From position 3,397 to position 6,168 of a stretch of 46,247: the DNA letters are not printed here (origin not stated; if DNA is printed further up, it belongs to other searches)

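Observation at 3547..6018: Glycyl-radical-enzyme homologue whose radical glycine position is a serine, with no activase gene nearby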

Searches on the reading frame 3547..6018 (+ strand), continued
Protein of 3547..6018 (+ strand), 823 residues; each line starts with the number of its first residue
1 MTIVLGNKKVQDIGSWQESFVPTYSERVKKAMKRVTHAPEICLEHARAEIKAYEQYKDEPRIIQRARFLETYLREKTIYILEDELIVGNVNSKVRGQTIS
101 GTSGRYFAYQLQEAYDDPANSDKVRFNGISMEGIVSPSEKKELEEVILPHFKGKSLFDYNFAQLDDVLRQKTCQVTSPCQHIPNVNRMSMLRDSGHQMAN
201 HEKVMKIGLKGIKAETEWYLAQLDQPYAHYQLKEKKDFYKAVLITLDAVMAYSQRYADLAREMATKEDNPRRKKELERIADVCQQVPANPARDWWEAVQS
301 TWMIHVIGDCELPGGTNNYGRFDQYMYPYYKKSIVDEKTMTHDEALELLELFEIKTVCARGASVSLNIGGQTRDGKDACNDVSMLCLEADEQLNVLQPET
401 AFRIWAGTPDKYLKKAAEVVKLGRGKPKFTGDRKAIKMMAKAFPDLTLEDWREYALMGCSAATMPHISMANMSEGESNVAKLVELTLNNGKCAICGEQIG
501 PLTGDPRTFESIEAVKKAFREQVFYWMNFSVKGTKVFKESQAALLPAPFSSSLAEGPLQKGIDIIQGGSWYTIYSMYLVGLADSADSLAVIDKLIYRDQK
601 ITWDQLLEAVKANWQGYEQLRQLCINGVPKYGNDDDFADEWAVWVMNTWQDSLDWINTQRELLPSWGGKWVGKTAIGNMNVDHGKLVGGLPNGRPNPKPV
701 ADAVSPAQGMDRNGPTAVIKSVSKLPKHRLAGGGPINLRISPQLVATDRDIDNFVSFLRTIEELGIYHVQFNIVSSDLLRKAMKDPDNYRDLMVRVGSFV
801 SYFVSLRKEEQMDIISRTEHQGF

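Call 56: find_encoding_contigs(protein=P0009, flank=10000, max_places=2)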
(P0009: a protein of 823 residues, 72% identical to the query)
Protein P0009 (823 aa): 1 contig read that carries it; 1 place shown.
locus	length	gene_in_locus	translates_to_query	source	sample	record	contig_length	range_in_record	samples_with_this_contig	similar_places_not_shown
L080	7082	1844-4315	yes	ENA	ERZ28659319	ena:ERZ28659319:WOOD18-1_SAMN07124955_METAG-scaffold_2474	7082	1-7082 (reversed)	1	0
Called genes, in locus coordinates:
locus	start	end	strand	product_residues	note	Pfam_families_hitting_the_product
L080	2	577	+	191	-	?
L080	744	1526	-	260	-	PF00378:ECH_1, PF16113:ECH_2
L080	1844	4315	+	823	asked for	PF02901:PFL-like, PF01228:Gly_radical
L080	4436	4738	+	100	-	PF02597:ThiS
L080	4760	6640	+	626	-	PF02730:AFOR_N, PF01314:AFOR_C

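Call 57: find_encoding_contigs(protein=P0006, flank=10000, max_places=2)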
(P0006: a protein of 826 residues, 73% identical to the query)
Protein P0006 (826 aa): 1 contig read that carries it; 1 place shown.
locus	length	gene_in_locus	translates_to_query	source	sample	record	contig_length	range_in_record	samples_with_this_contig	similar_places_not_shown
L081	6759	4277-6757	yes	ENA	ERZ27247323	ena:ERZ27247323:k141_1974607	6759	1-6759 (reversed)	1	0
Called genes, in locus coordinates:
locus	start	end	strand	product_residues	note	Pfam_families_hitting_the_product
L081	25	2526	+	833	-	PF02901:PFL-like, PF01228:Gly_radical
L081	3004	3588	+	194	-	PF04055:Radical_SAM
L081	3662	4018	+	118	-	-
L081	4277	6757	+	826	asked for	PF02901:PFL-like, PF01228:Gly_radical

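Call 62: find_encoding_contigs(protein=P0011, flank=10000, max_places=2)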
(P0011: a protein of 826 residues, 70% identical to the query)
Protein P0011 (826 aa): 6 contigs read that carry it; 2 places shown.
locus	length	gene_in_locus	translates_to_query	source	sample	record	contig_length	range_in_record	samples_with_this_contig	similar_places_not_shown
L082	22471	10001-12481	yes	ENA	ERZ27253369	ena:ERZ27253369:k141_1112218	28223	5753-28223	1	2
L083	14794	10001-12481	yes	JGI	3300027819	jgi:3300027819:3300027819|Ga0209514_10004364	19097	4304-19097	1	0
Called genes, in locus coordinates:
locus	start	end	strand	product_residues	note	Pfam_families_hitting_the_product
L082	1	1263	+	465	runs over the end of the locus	PF12483:GIDE, PF04011:LemA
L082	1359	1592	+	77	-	-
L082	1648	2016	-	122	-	PF11872:DUF3392 (weak)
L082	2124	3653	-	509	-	PF02142:MGS, PF01808:AICARFT_IMPCHas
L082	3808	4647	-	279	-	PF09754:PAC2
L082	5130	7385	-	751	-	PF13567:DUF4131, PF03772:Competence, PF00753:Lactamase_B, PF12706:Lactamase_B_2, PF23023:Anti-Pycsar_Apyc1 (faint)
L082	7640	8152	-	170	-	PF10531:SLBB, PF06514:PsbU (weak), PF12836:HHH_3, PF00633:HHH (faint)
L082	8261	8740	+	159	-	PF01668:SmpB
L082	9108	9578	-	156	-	-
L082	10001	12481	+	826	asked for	PF02901:PFL-like, PF01228:Gly_radical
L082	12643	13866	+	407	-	PF22691:Thiolase_C_1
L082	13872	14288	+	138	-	PF12172:zf-ChsH2, PF01796:OB_ChsH2_C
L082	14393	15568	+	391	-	PF02771:Acyl-CoA_dh_N, PF02770:Acyl-CoA_dh_M, PF00441:Acyl-CoA_dh_1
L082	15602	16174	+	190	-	PF13452:FAS1_DH_region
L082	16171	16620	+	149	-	-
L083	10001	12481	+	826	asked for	PF02901:PFL-like, PF01228:Gly_radical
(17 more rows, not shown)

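Call 63: find_encoding_contigs(protein=P0013, flank=10000, max_places=2)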
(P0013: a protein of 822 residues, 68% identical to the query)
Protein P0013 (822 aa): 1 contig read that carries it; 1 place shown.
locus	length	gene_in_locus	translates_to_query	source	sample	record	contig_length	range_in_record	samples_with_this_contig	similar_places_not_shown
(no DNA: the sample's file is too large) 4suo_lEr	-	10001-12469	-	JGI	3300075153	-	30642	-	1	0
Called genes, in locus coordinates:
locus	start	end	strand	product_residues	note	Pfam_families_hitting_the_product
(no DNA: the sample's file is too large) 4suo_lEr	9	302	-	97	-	PF24696:UGSC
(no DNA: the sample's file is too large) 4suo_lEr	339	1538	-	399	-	PF02515:CoA_transf_3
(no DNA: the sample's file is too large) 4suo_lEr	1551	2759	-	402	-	PF02515:CoA_transf_3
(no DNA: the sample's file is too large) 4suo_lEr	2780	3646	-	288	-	PF00378:ECH_1, PF16113:ECH_2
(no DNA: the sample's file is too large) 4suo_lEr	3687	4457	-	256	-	PF10370:Rv2993c-like_N, PF01557:FAA_hydrolase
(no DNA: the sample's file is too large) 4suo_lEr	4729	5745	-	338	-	PF08240:ADH_N, PF16912:Glu_dehyd_C, PF00107:ADH_zinc_N, PF13602:ADH_zinc_N_2 (faint)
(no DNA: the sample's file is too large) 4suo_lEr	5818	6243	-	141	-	PF01592:NifU_N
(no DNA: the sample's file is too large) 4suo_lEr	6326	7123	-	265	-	PF00106:adh_short, PF08659:KR, PF13561:adh_short_C2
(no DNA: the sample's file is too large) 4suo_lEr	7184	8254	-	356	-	PF08240:ADH_N, PF16912:Glu_dehyd_C, PF00107:ADH_zinc_N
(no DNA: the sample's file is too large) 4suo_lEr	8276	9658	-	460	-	PF03972:MmgE_PrpD_N, PF19305:MmgE_PrpD_C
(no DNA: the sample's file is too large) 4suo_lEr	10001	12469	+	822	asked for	PF02901:PFL-like, PF01228:Gly_radical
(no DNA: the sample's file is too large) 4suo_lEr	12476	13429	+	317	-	PF13353:Fer4_12 (weak), PF12838:Fer4_7 (faint), PF00037:Fer4 (faint), PF12837:Fer4_6 (faint), PF13187:Fer4_9 (weak), PF13237:Fer4_10 (weak), PF13484:Fer4_16 (faint), PF04055:Radical_SAM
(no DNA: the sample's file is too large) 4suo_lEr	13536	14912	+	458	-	PF03972:MmgE_PrpD_N, PF19305:MmgE_PrpD_C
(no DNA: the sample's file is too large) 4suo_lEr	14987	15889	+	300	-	PF00378:ECH_1, PF16113:ECH_2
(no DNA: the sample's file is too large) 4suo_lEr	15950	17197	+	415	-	PF02515:CoA_transf_3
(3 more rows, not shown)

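Call 64: find_encoding_contigs(protein=P0008, flank=10000, max_places=2)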
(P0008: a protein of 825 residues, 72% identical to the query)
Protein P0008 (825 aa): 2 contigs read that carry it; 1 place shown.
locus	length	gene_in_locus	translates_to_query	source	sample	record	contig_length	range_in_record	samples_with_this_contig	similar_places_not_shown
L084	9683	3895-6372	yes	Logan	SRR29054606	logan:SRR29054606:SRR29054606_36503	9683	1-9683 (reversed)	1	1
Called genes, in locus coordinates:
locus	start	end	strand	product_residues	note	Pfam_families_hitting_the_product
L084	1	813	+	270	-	?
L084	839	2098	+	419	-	PF13183:Fer4_8, PF02754:CCG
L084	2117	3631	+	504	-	PF01565:FAD_binding_4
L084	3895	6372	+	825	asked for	PF02901:PFL-like, PF01228:Gly_radical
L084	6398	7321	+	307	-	PF13353:Fer4_12 (faint), PF12797:Fer4_2 (faint), PF00037:Fer4 (weak), PF12800:Fer4_4 (faint), PF13237:Fer4_10, PF12838:Fer4_7, PF13187:Fer4_9 (weak), PF04055:Radical_SAM, +3 more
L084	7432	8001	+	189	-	PF01863:YgjP-like, PF08325:WLM (weak)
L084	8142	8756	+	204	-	PF01613:Flavin_Reduct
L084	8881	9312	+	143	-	PF00903:Glyoxalase, PF13669:Glyoxalase_4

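Call 65: find_encoding_contigs(protein=P0003, flank=5000, max_places=3)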
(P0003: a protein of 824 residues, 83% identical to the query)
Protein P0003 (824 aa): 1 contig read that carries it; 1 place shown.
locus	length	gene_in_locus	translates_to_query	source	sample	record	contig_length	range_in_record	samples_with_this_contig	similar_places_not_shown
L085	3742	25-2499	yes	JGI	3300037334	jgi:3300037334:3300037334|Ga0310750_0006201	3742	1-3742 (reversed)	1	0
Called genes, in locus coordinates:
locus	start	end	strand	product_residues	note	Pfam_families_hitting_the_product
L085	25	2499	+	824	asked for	PF02901:PFL-like, PF01228:Gly_radical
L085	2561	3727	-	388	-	PF02515:CoA_transf_3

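Call 66: find_encoding_contigs(protein=P0004, flank=5000, max_places=3)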
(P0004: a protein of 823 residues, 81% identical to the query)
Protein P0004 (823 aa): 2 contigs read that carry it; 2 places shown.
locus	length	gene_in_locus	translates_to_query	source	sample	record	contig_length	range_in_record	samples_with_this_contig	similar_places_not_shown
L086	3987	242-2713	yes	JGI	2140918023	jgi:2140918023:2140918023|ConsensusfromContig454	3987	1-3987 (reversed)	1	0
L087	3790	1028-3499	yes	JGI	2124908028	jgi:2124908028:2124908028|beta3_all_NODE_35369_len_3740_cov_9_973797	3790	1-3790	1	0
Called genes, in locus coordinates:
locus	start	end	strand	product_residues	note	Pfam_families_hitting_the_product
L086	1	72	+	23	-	?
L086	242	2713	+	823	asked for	PF02901:PFL-like, PF01228:Gly_radical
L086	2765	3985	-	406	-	?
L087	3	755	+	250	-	?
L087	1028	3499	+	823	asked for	PF02901:PFL-like, PF01228:Gly_radical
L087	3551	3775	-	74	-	PF01314:AFOR_C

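Call 68: list_cluster_members(proteins=[P0001, P0011, P0015, P0022, P0030, P0052, P0064, P0092, P0113, P0078])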
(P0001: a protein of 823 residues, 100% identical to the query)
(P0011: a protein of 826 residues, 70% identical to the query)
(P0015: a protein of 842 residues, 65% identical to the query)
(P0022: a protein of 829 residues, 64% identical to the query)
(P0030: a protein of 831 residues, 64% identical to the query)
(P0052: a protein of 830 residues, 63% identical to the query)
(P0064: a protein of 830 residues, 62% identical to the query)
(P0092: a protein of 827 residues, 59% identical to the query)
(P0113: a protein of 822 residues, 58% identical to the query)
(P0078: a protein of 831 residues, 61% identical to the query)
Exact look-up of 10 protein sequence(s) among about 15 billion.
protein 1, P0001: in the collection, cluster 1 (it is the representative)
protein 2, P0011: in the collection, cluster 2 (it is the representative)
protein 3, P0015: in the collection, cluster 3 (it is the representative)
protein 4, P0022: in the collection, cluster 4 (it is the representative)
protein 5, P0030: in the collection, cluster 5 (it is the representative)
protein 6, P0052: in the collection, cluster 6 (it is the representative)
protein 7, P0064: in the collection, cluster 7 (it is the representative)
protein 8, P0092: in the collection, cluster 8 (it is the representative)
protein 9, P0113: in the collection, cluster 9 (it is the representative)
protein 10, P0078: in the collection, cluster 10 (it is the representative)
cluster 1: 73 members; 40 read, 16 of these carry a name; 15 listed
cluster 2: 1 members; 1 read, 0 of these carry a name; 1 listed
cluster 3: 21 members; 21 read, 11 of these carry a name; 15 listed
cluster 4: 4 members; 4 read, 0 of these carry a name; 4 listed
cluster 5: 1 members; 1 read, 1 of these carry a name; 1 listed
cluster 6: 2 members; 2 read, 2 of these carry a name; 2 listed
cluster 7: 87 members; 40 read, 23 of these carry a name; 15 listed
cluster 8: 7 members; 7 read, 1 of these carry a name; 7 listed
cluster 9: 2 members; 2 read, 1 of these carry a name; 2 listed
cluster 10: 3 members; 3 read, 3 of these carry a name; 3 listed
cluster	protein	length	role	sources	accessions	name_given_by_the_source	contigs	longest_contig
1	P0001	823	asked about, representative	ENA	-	-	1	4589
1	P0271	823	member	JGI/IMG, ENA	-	formate C-acetyltransferase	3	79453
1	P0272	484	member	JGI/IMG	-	formate C-acetyltransferase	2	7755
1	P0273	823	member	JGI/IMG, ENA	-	formate C-acetyltransferase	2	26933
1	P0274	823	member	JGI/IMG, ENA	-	formate C-acetyltransferase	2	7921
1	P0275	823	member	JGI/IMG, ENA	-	formate C-acetyltransferase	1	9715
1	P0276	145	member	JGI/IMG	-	-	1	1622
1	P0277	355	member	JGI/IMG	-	-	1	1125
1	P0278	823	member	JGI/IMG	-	formate C-acetyltransferase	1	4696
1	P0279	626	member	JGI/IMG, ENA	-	-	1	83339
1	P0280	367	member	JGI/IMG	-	formate C-acetyltransferase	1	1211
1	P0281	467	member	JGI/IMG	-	formate C-acetyltransferase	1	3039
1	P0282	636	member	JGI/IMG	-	formate C-acetyltransferase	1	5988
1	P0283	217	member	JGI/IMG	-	formate C-acetyltransferase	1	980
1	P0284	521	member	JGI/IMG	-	formate C-acetyltransferase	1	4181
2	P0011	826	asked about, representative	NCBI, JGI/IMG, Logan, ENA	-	-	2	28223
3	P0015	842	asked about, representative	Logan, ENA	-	-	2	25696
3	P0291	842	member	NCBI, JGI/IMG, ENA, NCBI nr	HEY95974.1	MAG TPA: hypothetical protein G4O15_13670 [Dehalococcoidia bacterium] | hypothetical protein [Dehalococcoidia bacterium]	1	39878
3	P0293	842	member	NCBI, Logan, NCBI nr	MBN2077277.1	MAG: hypothetical protein JW762_17150 [Dehalococcoidales bacterium] | hypothetical protein [Dehalococcoidales bacterium]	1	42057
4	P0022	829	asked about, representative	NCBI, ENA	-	-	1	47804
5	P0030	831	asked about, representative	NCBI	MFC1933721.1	glycyl radical protein [Chloroflexota bacterium]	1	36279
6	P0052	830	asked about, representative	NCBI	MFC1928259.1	glycyl radical protein [Chloroflexota bacterium]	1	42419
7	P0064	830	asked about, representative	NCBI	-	-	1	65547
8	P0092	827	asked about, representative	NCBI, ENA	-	-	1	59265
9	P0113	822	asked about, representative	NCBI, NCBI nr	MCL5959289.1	MAG: hypothetical protein M1358_08210, partial [Chloroflexi bacterium] | hypothetical protein [Chloroflexota bacterium]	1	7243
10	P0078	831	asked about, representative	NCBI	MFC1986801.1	glycyl radical protein [Chloroflexota bacterium]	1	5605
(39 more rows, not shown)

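Call 69: find_encoding_contigs(protein=P0271, flank=10000, max_places=4)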
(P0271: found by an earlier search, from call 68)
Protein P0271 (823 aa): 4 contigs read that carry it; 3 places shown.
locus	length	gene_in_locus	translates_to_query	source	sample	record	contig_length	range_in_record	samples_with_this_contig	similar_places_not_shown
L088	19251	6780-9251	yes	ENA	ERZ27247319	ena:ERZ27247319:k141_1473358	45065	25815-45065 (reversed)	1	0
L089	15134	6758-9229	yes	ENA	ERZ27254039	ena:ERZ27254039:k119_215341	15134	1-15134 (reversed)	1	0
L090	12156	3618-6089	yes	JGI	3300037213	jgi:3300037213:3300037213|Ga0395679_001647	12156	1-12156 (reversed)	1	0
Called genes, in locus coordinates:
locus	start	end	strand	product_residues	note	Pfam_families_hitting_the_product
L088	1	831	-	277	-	?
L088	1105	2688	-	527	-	PF04773:FecR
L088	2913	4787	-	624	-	PF00496:SBP_bac_5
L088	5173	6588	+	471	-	PF05977:MFS_3, PF07690:MFS_1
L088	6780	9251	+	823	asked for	PF02901:PFL-like, PF01228:Gly_radical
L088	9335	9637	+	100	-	PF02597:ThiS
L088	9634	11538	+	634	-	PF02730:AFOR_N, PF01314:AFOR_C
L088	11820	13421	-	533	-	PF22848:ASD1_dom, PF06964:Alpha-L-AF_C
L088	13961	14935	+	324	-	PF00248:Aldo_ket_red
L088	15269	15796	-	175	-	PF02915:Rubrerythrin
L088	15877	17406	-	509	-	PF02310:B12-binding, PF04055:Radical_SAM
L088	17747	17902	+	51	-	-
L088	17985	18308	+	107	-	-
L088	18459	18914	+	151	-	PF02502:LacAB_rpiB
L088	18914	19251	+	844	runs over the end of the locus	PF00690:Cation_ATPase_N, PF00122:E1-E2_ATPase, PF00702:Hydrolase, PF13246:Cation_ATPase, PF00689:Cation_ATPase_C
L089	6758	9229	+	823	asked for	PF02901:PFL-like, PF01228:Gly_radical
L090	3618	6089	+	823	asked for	PF02901:PFL-like, PF01228:Gly_radical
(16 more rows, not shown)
